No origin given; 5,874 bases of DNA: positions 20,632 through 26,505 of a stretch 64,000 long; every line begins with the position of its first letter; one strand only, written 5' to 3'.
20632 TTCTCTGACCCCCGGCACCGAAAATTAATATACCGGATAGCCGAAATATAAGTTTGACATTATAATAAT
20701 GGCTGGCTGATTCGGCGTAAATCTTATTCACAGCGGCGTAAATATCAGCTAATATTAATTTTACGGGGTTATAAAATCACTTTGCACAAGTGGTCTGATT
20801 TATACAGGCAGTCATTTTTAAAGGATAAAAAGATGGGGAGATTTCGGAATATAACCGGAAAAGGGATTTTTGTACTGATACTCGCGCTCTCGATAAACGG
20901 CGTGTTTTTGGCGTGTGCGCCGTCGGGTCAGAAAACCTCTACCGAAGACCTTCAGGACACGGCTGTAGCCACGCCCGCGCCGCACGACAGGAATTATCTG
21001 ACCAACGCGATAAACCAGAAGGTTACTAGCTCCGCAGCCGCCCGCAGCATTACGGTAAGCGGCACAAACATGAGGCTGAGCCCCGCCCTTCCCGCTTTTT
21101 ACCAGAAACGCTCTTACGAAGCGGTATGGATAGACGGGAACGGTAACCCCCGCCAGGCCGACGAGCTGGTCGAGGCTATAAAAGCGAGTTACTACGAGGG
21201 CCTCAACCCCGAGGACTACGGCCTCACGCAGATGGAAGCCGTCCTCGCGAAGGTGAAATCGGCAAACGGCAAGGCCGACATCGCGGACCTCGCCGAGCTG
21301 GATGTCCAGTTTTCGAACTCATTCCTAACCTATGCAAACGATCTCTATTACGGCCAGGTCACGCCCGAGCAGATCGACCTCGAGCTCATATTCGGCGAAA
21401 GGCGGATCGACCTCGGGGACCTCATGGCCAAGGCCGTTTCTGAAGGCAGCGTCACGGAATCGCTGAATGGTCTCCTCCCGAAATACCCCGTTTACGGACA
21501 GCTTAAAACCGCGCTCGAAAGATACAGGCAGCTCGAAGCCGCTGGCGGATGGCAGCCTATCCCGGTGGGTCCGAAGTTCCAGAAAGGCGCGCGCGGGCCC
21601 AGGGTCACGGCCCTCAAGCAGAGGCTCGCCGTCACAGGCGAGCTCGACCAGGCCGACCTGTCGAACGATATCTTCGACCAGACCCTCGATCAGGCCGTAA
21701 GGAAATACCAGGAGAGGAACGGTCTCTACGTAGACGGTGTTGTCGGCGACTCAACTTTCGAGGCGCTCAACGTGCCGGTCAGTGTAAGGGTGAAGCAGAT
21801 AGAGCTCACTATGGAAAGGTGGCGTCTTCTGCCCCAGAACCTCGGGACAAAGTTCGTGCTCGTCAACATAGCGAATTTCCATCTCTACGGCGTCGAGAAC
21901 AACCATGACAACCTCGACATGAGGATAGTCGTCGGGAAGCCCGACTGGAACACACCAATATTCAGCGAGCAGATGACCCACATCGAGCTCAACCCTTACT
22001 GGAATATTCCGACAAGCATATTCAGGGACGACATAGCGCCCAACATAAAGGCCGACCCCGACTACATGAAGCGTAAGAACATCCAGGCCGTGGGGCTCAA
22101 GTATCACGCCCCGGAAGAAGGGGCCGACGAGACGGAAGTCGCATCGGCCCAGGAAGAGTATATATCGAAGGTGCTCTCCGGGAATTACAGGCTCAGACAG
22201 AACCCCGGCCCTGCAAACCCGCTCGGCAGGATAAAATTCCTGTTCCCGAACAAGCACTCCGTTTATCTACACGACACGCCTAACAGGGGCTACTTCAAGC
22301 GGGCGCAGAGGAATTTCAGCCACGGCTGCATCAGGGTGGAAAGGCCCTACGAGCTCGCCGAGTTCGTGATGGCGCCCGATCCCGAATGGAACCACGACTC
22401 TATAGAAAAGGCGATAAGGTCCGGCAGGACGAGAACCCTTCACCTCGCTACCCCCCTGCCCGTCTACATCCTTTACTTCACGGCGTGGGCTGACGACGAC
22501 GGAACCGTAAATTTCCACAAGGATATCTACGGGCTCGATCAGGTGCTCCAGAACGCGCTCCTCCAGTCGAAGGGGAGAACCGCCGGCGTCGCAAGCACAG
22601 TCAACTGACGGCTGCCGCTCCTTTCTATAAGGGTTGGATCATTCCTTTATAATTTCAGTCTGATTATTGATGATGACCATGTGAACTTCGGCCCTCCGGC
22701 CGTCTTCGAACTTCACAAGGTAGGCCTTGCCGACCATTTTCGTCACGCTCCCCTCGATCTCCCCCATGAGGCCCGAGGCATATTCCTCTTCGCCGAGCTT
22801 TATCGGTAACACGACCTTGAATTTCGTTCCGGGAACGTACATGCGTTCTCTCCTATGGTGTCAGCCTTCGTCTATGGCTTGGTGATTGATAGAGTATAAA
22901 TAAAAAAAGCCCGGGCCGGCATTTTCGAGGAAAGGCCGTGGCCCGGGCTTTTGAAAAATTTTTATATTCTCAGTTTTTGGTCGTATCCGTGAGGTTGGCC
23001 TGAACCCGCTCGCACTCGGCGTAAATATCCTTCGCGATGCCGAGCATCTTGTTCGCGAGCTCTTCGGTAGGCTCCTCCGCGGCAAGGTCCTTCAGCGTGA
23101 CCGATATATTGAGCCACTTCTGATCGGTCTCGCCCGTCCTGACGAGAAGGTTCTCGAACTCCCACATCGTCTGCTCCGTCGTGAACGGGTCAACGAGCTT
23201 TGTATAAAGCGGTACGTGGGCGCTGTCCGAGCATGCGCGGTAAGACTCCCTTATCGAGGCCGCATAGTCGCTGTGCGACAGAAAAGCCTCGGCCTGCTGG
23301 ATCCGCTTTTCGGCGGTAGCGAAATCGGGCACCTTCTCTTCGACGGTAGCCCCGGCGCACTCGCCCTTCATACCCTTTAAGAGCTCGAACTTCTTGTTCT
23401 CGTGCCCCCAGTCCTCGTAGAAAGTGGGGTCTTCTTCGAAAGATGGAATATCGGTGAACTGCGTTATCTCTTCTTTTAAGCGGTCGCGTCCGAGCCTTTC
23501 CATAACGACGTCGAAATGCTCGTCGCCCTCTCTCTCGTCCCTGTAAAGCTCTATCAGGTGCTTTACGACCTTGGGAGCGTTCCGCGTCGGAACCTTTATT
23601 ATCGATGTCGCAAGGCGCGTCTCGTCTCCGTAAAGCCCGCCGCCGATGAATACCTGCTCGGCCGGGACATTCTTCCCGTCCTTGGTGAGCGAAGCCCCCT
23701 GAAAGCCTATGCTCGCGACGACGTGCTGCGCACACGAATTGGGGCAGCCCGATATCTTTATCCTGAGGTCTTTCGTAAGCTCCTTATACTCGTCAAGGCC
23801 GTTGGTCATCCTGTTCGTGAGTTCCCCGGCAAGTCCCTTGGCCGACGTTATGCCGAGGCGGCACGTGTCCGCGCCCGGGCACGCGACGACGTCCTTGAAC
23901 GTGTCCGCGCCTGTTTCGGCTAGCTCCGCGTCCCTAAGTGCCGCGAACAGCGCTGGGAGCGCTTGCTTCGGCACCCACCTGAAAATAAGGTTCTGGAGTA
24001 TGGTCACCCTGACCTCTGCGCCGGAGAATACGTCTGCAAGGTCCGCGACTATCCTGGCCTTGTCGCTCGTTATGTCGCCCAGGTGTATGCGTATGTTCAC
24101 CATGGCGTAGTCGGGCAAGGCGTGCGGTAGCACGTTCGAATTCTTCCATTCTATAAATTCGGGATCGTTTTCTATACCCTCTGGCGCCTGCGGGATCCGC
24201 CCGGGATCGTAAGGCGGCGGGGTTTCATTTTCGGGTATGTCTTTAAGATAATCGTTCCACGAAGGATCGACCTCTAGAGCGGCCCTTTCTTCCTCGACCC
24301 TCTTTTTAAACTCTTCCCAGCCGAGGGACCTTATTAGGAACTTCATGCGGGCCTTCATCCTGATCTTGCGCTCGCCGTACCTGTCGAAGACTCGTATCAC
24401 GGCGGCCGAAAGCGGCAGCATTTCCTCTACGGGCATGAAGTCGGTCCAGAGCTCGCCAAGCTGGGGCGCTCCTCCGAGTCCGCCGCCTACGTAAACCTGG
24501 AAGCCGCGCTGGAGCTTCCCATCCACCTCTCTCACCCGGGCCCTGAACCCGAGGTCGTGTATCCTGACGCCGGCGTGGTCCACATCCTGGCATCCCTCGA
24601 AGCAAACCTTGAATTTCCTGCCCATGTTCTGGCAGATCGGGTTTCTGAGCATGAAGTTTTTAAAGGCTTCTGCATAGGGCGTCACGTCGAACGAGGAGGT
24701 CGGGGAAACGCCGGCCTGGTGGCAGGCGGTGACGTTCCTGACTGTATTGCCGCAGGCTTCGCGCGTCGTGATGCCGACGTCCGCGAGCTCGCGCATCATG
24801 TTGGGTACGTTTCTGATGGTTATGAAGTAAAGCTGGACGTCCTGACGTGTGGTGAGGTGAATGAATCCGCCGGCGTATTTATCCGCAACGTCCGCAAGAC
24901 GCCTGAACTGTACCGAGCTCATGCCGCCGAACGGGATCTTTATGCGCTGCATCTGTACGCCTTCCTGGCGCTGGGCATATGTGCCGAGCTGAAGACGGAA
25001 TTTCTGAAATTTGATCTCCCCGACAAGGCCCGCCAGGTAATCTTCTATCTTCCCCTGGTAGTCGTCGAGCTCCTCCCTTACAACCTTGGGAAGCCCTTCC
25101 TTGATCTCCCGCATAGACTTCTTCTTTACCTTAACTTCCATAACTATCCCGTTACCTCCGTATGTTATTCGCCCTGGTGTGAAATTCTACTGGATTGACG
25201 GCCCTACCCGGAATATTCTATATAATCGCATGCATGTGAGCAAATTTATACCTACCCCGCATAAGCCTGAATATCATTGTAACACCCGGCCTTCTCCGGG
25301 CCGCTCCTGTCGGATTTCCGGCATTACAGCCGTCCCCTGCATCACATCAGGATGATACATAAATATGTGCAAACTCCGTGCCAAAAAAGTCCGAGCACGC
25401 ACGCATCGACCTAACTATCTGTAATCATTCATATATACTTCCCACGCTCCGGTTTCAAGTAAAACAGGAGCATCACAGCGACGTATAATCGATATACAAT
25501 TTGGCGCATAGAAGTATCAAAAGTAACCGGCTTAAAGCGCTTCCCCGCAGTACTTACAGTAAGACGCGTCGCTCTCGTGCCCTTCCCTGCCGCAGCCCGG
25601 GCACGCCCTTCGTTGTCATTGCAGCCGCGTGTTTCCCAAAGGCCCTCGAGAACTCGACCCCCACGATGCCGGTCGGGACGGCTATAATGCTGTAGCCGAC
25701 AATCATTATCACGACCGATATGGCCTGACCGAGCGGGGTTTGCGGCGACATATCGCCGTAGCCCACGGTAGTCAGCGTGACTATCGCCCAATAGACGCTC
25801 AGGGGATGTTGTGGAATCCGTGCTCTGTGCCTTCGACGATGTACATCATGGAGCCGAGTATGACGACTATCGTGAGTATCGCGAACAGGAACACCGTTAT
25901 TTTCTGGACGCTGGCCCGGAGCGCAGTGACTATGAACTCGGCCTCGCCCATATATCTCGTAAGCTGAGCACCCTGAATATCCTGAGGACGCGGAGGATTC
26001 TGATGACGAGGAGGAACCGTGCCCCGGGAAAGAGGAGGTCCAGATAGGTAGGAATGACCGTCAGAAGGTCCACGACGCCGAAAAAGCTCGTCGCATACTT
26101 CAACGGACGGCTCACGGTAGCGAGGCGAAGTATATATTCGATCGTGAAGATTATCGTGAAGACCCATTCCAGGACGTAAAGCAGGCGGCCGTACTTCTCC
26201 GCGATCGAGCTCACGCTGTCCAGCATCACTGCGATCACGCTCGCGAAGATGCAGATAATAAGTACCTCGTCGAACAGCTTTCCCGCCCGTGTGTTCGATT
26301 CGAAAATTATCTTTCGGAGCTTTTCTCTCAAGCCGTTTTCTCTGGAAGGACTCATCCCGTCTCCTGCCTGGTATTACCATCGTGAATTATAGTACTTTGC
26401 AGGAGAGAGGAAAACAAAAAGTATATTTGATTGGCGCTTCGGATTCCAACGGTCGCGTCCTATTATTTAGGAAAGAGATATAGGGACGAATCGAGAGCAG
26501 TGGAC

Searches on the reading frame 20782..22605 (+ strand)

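Call 65: search_protein_families(library=pfam, proteins=[window:20782-22605:+], max_evalue=0.001)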
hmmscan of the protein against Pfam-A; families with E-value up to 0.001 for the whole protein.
window:20782-22605:+ (608 aa): 3 families
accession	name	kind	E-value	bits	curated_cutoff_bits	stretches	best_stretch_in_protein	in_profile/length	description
PF20142.4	Scaffold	-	1.4e-33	117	24.6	1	102-245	2-139/139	Scaffold domain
PF03734.19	YkuD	-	2.7e-24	86.9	23.4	1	357-530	2-139/146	L,D-transpeptidase catalytic domain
PF01471.23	PG_binding_1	-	2.3e-11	44.2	23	1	271-329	1-57/57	Putative peptidoglycan binding domain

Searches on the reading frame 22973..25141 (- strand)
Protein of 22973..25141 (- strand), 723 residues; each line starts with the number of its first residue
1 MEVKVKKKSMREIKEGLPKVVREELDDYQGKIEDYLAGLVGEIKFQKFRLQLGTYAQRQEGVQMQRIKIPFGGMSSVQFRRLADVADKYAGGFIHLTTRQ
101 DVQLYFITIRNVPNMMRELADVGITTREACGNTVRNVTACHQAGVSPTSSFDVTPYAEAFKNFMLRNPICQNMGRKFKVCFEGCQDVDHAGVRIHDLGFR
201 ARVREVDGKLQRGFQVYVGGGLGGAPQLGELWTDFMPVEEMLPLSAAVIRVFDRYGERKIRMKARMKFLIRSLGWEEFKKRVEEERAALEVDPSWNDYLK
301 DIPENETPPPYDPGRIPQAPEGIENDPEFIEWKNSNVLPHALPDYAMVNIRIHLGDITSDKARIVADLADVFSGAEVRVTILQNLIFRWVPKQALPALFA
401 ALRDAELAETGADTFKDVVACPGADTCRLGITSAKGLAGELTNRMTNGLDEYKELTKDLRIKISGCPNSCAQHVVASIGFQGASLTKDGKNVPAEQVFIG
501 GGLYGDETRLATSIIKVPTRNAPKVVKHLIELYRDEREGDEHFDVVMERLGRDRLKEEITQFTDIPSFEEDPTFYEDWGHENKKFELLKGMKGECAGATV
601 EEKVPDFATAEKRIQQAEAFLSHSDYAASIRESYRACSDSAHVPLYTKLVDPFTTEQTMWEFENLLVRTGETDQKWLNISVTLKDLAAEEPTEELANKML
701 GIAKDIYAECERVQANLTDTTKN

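Call 65: search_protein_families(library=pfam, proteins=[window:22973-25141:-], max_evalue=0.001)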
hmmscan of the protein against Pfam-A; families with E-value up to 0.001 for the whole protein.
window:22973-25141:- (723 aa): 2 families
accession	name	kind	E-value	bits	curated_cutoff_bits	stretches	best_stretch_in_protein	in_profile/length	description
PF01077.27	NIR_SIR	-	2.3e-53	180.3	27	2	130-285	1-153/158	Nitrite and sulphite reductase 4Fe-4S domain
PF03460.22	NIR_SIR_ferr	-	6.8e-35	119.1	24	2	55-121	1-68/69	Nitrite/Sulfite reductase ferredoxin-like half domain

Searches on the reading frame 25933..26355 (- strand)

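Call 65: search_protein_families(library=pfam, proteins=[window:25933-26355:-], max_evalue=0.001)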
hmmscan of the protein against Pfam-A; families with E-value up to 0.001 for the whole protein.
window:25933-26355:- (141 aa): 1 family
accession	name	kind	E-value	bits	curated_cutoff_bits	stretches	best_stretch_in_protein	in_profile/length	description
PF00520.37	Ion_trans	-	8.7e-17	61.6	25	1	27-130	3-109/241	Ion transport protein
